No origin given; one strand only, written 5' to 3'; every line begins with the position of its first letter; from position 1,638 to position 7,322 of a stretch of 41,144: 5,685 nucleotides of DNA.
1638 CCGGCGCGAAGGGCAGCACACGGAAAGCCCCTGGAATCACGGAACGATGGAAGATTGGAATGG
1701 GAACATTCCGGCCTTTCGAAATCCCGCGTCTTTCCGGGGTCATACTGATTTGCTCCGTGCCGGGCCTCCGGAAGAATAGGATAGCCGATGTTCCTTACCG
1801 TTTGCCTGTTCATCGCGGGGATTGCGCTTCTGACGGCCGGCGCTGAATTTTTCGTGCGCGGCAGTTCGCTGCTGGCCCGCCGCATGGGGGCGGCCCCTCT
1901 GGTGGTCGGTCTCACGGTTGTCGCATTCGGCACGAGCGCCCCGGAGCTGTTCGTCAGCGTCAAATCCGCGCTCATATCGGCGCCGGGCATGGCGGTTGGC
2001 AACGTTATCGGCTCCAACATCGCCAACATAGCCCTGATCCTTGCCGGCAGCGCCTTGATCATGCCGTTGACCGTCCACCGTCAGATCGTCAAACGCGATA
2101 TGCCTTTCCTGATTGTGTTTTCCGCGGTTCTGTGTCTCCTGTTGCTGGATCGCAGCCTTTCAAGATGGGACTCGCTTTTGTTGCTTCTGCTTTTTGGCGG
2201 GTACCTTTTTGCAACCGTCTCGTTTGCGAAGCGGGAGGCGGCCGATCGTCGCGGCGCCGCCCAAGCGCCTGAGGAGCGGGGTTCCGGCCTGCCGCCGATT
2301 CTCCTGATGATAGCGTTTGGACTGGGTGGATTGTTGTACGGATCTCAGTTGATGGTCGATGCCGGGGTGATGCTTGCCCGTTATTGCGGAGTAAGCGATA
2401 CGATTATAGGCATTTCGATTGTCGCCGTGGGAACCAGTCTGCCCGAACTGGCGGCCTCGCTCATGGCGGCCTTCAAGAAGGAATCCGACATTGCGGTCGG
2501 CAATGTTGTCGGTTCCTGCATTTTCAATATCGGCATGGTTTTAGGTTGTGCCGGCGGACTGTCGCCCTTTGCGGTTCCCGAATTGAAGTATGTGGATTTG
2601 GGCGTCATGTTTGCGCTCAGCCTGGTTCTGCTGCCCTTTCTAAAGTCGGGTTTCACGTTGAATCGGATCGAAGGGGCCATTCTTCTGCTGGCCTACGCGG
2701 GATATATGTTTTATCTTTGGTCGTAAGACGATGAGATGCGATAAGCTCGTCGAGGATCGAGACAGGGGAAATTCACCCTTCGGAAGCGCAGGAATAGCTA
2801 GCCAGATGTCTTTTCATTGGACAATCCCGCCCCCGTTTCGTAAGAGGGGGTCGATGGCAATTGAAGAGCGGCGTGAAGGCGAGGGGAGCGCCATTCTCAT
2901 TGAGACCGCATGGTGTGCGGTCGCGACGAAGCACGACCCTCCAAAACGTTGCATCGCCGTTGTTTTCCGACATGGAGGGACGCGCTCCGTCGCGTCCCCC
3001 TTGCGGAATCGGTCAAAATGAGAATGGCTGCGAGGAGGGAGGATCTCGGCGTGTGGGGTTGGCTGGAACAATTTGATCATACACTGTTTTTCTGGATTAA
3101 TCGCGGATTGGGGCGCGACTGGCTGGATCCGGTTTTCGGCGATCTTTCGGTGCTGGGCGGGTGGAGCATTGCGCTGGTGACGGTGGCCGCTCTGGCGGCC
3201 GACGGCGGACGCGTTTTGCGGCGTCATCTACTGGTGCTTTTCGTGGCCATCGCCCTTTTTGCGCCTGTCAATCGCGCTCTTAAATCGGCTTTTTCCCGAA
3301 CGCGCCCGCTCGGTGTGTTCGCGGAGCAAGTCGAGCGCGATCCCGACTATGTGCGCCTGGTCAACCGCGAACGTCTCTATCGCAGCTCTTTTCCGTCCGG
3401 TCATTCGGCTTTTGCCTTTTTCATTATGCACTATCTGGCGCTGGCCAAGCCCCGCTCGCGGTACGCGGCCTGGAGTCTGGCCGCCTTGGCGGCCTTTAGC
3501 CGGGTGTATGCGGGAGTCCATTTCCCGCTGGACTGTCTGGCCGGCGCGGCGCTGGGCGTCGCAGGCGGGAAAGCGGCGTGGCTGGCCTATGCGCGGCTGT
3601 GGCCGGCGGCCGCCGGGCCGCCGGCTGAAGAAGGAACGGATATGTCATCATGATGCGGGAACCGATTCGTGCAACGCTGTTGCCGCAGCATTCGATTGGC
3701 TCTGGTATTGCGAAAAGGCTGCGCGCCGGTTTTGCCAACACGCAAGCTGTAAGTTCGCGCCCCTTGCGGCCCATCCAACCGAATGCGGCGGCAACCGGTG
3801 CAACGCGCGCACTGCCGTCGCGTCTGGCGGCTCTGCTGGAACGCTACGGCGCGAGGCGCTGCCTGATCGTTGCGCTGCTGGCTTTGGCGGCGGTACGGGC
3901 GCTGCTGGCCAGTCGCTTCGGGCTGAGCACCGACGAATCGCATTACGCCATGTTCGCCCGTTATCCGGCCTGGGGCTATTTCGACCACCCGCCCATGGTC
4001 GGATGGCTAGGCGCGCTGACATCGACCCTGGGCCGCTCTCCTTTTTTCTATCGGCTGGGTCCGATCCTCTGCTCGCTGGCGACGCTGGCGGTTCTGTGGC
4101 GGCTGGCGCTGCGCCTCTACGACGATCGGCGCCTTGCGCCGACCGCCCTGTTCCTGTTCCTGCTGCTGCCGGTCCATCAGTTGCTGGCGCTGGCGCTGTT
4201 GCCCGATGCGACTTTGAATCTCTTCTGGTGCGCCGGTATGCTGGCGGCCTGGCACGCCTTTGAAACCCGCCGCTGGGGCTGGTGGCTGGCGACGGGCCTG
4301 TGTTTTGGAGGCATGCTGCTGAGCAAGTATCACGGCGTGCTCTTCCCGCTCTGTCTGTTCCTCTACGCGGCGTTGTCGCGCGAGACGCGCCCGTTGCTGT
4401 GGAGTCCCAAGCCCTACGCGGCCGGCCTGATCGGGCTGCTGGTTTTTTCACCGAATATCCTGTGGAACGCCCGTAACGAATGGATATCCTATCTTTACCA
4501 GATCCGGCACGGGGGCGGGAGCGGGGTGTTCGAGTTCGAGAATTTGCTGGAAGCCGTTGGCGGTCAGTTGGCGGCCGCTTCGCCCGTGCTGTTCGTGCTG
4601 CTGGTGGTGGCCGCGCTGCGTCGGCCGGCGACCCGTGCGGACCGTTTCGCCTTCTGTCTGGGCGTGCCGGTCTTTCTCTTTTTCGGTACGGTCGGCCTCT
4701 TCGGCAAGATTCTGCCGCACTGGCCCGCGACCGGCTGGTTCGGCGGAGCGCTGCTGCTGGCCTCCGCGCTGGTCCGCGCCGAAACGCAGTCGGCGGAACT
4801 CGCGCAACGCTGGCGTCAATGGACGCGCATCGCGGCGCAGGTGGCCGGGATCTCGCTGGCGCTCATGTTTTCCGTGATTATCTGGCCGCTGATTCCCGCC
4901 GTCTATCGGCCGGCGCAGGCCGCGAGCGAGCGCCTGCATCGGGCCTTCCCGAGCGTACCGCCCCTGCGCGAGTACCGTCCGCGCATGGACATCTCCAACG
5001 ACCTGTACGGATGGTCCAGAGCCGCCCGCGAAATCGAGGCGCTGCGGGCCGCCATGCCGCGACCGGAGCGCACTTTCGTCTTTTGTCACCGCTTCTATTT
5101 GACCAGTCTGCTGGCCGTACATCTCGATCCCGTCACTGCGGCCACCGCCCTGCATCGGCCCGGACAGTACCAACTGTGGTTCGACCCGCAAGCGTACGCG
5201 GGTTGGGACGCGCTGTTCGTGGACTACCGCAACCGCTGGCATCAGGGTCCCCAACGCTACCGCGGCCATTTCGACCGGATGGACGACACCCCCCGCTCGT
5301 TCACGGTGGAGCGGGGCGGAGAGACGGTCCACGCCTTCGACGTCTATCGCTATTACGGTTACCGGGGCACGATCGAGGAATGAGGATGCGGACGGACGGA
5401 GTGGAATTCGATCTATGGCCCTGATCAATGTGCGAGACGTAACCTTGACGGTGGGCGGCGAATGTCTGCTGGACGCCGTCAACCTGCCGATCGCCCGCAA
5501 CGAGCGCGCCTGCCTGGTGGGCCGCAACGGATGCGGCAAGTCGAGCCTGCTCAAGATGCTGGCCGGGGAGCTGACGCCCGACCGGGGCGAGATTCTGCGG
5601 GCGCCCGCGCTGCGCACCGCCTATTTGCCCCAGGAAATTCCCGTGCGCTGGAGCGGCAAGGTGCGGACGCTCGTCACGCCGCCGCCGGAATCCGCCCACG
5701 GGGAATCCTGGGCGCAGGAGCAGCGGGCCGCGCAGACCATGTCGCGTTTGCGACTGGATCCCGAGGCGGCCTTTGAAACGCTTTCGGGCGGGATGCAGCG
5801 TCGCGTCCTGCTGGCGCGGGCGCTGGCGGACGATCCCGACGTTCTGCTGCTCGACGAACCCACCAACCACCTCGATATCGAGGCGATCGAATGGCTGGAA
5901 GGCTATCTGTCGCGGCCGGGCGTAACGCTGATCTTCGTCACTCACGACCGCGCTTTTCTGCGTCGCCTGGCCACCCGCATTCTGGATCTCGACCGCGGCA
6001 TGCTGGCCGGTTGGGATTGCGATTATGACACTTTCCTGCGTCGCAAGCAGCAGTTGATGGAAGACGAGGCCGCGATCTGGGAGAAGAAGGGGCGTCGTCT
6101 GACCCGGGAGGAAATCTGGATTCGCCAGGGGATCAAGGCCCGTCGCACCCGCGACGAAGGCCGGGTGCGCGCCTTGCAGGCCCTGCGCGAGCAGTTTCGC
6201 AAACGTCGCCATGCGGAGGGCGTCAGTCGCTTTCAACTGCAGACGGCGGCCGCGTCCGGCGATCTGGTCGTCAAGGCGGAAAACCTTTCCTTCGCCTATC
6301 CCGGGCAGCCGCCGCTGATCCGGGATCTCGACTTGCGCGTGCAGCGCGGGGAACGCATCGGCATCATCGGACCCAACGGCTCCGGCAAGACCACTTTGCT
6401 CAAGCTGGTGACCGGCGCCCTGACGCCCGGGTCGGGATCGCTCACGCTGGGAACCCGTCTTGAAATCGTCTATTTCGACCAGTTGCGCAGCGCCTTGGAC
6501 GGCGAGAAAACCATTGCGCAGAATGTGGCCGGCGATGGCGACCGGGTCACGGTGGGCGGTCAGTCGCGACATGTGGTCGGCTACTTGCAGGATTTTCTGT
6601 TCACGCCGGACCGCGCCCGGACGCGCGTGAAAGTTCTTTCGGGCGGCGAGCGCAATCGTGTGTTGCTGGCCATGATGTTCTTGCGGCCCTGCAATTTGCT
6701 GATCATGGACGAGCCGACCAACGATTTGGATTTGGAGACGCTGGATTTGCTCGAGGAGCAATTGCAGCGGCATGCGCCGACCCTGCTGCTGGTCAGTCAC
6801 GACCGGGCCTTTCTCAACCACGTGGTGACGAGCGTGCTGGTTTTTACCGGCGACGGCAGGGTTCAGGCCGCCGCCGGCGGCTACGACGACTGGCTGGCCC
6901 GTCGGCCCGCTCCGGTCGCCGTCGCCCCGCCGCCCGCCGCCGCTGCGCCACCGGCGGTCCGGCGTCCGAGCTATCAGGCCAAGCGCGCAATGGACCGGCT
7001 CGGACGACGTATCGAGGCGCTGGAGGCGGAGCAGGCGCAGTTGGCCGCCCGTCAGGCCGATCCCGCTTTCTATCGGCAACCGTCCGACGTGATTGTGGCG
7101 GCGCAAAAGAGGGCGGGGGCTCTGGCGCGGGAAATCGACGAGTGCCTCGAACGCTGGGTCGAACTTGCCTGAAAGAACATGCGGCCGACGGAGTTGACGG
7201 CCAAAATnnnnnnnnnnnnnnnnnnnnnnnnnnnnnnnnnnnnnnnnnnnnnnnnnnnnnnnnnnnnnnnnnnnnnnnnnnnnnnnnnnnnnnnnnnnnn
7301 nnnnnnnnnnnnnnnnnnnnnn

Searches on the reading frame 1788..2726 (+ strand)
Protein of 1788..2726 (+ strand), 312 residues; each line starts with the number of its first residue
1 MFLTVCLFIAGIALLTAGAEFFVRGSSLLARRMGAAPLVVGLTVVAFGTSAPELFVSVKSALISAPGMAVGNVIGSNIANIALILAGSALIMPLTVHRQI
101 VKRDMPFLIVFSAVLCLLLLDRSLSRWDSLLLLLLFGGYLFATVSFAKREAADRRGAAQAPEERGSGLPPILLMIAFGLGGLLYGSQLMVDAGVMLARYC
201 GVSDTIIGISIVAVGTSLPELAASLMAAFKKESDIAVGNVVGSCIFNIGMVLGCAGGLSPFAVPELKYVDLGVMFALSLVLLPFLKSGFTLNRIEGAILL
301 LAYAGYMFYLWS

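Call 39: search_protein_families(library=pfam, proteins=[window:1788-2726:+], max_evalue=0.001)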
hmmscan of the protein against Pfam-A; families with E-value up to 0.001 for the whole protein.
window:1788-2726:+ (312 aa): 1 family
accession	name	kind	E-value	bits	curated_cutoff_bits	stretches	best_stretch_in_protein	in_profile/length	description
PF01699.29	Na_Ca_ex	-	4.3e-63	212.2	24.9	2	5-142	3-148/151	Sodium/calcium exchanger protein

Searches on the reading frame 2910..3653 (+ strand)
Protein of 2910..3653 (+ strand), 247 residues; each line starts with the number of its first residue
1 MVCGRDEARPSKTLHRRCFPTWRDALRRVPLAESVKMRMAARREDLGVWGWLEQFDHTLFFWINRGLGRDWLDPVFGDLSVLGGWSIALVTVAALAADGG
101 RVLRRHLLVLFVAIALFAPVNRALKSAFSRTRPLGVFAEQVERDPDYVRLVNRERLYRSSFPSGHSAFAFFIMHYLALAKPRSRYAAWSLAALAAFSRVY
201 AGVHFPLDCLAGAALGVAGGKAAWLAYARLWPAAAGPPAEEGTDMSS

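Call 39: search_protein_families(library=pfam, proteins=[window:2910-3653:+], max_evalue=0.001)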
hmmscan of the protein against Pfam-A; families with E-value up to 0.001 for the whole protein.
window:2910-3653:+ (247 aa): 2 families
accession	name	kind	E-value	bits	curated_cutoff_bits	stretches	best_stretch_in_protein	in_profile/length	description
PF01569.27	PAP2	-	1.6e-22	80.1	27.2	1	107-229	2-127/130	PAP2 superfamily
PF14378.12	PAP2_3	-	4.7e-10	40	27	1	119-219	104-187/190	PAP2 superfamily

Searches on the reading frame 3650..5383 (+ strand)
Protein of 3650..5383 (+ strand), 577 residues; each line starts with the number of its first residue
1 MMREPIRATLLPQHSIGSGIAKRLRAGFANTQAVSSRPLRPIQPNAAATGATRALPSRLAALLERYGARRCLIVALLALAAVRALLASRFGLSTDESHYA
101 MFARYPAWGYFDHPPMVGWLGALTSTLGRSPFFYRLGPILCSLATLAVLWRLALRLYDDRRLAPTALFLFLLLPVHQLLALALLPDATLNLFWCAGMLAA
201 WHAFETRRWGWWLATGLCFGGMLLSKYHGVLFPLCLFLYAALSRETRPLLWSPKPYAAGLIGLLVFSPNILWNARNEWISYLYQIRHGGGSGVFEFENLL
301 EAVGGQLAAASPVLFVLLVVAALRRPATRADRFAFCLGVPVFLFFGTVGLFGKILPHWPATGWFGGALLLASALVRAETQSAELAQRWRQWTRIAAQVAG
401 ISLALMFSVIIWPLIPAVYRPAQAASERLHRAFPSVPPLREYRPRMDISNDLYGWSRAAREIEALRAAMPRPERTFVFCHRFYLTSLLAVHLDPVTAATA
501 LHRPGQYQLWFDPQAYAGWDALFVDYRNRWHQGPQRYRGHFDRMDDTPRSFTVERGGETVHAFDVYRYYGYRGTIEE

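Call 39: search_protein_families(library=pfam, proteins=[window:3650-5383:+], max_evalue=0.001)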
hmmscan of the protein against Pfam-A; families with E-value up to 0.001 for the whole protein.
window:3650-5383:+ (577 aa): 2 families
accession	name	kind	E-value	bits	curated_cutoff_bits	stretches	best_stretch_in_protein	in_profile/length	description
PF13231.12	PMT_2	-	5.6e-29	101.9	26.1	1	112-272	1-160/160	Dolichyl-phosphate-mannose-protein mannosyltransferase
PF02366.24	PMT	-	2.5e-09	37.5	22.7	1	109-244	58-200/245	Dolichyl-phosphate-mannose-protein mannosyltransferase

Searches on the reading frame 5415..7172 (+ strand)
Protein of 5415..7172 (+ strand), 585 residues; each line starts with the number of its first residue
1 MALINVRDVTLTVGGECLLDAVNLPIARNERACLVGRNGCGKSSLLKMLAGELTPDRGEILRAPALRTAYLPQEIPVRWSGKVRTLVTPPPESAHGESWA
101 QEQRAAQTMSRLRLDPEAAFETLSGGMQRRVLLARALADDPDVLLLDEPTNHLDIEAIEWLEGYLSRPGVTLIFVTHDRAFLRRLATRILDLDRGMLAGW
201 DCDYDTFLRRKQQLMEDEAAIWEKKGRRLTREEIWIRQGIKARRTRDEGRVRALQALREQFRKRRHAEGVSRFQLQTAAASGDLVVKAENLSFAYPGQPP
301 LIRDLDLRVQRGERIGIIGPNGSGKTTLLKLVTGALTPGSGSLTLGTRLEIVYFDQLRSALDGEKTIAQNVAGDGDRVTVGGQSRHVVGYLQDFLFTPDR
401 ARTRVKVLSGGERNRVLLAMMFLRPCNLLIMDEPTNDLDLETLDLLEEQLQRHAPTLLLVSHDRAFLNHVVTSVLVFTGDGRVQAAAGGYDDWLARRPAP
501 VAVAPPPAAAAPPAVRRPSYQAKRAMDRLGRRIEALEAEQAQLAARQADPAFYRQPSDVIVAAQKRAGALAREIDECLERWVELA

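Call 39: search_protein_families(library=pfam, proteins=[window:5415-7172:+], max_evalue=0.001)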
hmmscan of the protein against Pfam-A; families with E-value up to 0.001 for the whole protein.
window:5415-7172:+ (585 aa): 18 families
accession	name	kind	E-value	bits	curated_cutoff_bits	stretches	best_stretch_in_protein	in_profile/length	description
PF00005.33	ABC_tran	-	3e-53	180.5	25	2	19-151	1-137/137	ABC transporter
PF13304.12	AAA_21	-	3.2e-19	70.5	27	1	121-179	236-300/304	AAA domain, putative AbiEii toxin, Type IV TA system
PF16326.10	ABC_tran_CTD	-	7.2e-15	55.4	32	1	519-585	3-68/69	ABC transporter C-terminal domain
PF02463.25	SMC_N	-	2.6e-11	43.8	40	0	317-478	29-213/220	RecF/RecN/SMC N terminal domain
PF13476.12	AAA_23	-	3.3e-08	34.8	27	1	316-340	23-47/201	AAA domain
PF13401.12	AAA_22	-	6.3e-08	33.4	27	0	33-177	9-123/130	AAA domain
PF13555.12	AAA_29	-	1.3e-07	31.7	27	0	309-339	19-49/61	P-loop containing region of AAA domain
PF13175.12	AAA_15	-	1.1e-05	25.7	32.1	0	31-49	25-43/374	AAA ATPase domain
PF00004.35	AAA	-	1.2e-05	26.2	21.2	0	33-54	2-23/131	ATPase family associated with various cellular activities (AAA)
PF13191.12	AAA_16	-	2.1e-05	25.5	32.6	0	308-452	18-158/167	AAA ATPase domain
PF12848.13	ABC_tran_Xtn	-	2.1e-05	24.9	25.9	1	190-262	1-75/85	ABC transporter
PF01926.29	MMR_HSR1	-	7.1e-05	23.3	21.9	0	32-54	2-23/113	50S ribosome-binding GTPase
PF05729.18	NACHT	-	7.6e-05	23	26.7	0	315-336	3-24/167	NACHT domain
PF00006.31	ATP-synt_ab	-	7.6e-05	22.9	29.5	0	308-332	10-34/213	ATP synthase alpha/beta family, nucleotide-binding domain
PF24389.1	ORC-CDC6-like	-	0.00042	19.6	27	0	317-331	37-51/571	ORC-CDC6-like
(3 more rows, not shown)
